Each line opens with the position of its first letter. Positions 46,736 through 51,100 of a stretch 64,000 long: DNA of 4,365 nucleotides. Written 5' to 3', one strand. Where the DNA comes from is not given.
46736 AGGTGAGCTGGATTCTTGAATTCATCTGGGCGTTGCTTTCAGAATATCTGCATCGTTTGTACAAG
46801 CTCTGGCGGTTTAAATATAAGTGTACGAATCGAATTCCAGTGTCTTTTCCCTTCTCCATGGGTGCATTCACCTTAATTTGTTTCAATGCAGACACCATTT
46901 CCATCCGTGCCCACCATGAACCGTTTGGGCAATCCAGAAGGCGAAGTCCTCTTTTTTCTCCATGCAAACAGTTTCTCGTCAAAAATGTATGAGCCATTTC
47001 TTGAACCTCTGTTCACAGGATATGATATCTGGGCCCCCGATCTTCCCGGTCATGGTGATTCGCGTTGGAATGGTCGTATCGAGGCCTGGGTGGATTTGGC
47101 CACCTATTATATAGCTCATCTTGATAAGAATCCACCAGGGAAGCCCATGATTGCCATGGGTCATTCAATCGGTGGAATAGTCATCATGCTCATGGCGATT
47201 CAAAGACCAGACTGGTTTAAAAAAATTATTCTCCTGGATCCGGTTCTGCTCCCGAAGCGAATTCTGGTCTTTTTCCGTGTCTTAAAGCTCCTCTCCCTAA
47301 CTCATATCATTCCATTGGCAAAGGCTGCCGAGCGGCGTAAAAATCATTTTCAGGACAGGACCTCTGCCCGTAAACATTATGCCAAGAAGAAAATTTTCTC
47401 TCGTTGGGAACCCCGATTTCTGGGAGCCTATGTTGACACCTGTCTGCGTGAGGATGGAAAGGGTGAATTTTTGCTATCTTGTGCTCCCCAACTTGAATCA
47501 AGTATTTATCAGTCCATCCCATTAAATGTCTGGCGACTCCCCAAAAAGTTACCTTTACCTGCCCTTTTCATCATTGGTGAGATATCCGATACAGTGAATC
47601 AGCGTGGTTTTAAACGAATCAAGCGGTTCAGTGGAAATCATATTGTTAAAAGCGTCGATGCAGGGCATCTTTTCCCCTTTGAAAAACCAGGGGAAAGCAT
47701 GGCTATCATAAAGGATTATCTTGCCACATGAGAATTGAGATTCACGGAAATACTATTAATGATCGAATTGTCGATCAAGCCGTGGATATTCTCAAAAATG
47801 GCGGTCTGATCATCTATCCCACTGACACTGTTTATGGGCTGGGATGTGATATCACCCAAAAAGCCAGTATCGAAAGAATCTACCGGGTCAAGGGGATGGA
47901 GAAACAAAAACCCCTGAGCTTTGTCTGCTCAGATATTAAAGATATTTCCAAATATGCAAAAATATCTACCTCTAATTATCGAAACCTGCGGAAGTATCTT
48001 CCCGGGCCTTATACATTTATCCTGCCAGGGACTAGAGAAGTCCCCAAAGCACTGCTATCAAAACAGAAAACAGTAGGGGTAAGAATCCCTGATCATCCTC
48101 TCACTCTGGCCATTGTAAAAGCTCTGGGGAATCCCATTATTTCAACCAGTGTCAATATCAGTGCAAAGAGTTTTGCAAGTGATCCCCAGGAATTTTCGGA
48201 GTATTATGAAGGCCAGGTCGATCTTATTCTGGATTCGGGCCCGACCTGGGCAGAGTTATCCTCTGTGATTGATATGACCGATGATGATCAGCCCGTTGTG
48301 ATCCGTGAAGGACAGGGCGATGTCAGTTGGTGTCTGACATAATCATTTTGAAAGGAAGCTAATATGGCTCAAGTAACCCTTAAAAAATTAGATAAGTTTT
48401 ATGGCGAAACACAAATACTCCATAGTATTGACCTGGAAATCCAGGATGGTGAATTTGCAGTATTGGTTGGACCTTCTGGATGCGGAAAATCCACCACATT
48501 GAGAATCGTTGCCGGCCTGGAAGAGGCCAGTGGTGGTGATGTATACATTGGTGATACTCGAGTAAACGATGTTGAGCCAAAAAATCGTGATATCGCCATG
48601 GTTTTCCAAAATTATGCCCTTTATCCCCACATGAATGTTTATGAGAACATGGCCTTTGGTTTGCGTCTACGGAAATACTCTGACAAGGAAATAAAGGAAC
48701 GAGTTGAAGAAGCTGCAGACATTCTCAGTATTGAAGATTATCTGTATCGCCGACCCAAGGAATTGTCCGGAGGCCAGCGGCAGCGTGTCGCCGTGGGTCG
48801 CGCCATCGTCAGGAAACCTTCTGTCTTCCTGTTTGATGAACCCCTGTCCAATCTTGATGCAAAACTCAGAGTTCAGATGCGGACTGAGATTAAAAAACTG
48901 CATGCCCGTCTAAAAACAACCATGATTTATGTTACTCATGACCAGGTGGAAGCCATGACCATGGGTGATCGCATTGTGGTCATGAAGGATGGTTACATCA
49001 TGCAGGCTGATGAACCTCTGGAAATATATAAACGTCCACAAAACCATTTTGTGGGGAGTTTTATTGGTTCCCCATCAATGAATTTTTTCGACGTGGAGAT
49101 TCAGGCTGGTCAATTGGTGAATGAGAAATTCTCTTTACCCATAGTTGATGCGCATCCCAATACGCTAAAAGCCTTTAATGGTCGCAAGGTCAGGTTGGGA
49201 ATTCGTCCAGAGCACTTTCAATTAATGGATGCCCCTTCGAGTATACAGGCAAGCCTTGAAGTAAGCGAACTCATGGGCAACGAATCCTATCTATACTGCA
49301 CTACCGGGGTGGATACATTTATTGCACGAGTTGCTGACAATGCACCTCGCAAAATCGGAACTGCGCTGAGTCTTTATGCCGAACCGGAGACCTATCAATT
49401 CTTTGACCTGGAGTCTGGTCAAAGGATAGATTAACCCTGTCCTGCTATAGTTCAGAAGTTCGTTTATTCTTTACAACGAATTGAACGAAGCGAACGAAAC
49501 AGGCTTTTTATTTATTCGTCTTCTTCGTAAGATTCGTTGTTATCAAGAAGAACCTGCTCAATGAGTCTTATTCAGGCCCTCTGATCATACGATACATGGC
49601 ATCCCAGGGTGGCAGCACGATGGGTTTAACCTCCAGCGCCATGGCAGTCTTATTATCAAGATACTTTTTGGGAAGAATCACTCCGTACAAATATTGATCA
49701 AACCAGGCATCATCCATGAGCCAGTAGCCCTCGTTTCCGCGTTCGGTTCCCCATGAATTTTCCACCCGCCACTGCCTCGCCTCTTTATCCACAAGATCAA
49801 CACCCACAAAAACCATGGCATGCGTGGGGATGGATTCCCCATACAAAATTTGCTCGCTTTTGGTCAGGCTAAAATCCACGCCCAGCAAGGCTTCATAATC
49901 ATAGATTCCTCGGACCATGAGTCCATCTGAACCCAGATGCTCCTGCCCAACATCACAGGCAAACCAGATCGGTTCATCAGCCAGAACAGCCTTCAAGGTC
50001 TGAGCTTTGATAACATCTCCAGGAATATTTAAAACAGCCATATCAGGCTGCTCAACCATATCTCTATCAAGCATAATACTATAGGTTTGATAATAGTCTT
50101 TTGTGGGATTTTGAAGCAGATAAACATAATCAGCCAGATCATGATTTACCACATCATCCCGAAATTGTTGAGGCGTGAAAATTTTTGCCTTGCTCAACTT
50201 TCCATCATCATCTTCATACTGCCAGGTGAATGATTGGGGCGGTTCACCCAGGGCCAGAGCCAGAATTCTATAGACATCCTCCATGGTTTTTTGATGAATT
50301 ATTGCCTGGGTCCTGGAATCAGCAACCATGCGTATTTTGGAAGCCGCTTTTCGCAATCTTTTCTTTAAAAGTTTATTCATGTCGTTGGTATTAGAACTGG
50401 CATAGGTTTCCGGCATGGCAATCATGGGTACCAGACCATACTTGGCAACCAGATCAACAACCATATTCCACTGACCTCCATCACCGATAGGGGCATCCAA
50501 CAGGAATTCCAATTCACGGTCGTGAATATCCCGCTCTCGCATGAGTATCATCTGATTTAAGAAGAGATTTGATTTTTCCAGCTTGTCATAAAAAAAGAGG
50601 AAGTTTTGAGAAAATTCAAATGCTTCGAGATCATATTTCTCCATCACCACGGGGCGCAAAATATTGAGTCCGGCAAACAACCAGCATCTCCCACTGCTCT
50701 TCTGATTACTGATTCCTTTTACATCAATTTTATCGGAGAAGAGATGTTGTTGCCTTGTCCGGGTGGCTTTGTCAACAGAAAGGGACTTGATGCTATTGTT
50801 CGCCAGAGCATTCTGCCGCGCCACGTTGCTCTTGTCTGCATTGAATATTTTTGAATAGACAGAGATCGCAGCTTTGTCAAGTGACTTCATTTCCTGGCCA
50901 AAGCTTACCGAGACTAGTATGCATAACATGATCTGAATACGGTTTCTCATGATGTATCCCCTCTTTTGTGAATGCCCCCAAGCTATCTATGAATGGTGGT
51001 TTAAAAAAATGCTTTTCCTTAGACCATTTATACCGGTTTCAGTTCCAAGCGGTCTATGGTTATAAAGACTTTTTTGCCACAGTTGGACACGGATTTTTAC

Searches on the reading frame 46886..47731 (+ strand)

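Call 82: search_protein_families(library=pfam, proteins=[window:46886-47731:+], max_evalue=0.00001)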
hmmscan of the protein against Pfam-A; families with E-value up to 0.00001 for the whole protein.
window:46886-47731:+ (281 aa): 3 families
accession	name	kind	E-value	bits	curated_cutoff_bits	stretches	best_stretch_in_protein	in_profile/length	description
PF12697.13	Abhydrolase_6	-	2.5e-17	64.7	26.3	1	22-270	1-212/217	Alpha/beta hydrolase family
PF12146.15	Hydrolase_4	-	2.3e-14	53.7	27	1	21-171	6-164/239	Serine aminopeptidase, S33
PF00561.26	Abhydrolase_1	-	3.4e-14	53.5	25.8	1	21-267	2-244/245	alpha/beta hydrolase fold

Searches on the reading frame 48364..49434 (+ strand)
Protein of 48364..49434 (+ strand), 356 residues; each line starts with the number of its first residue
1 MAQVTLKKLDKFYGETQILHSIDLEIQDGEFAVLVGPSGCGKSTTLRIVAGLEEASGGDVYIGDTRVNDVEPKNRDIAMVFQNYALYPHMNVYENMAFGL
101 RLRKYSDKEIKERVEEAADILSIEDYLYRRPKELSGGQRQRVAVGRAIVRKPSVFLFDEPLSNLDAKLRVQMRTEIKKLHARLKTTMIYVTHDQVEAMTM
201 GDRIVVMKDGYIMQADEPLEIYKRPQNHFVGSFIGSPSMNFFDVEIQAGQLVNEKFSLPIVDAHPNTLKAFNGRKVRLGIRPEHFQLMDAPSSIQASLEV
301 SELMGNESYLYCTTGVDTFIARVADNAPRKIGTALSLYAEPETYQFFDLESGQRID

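Call 82: search_protein_families(library=pfam, proteins=[window:48364-49434:+], max_evalue=0.00001)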
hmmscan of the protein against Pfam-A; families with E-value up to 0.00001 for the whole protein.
window:48364-49434:+ (356 aa): 4 families
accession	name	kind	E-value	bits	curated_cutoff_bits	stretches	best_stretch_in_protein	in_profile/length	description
PF00005.33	ABC_tran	-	4.5e-32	112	25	1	19-161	1-136/137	ABC transporter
PF17912.7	OB_MalK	-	4.6e-12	47.1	27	1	235-285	1-53/53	MalK OB fold domain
PF13304.12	AAA_21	-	9.7e-07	29.6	27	0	31-54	1-36/304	AAA domain, putative AbiEii toxin, Type IV TA system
PF08402.16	TOBE_2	-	2.4e-06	28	21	1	278-346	1-75/76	TOBE domain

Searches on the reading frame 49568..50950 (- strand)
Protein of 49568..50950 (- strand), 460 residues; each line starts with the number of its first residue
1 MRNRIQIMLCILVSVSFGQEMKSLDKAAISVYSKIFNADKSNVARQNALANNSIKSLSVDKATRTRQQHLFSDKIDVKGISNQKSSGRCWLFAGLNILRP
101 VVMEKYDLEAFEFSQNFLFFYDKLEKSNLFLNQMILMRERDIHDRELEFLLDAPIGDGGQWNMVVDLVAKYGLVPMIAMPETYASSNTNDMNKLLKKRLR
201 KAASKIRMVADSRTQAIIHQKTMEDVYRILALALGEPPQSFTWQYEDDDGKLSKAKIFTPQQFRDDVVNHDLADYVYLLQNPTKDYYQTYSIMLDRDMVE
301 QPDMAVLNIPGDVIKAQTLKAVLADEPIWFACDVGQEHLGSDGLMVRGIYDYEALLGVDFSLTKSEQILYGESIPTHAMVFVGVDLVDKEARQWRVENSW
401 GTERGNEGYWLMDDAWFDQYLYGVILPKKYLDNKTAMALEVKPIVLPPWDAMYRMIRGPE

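Call 82: search_protein_families(library=pfam, proteins=[window:49568-50950:-], max_evalue=0.00001)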
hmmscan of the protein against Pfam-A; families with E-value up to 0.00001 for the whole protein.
window:49568-50950:- (460 aa): 2 families
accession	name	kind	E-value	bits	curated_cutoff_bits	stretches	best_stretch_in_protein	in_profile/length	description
PF03051.21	Peptidase_C1_2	-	4.9e-140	467.6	22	1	24-452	2-437/438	Peptidase C1-like family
PF00112.29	Peptidase_C1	-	4.2e-06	27.5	20.7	0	376-413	167-203/220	Papain family cysteine protease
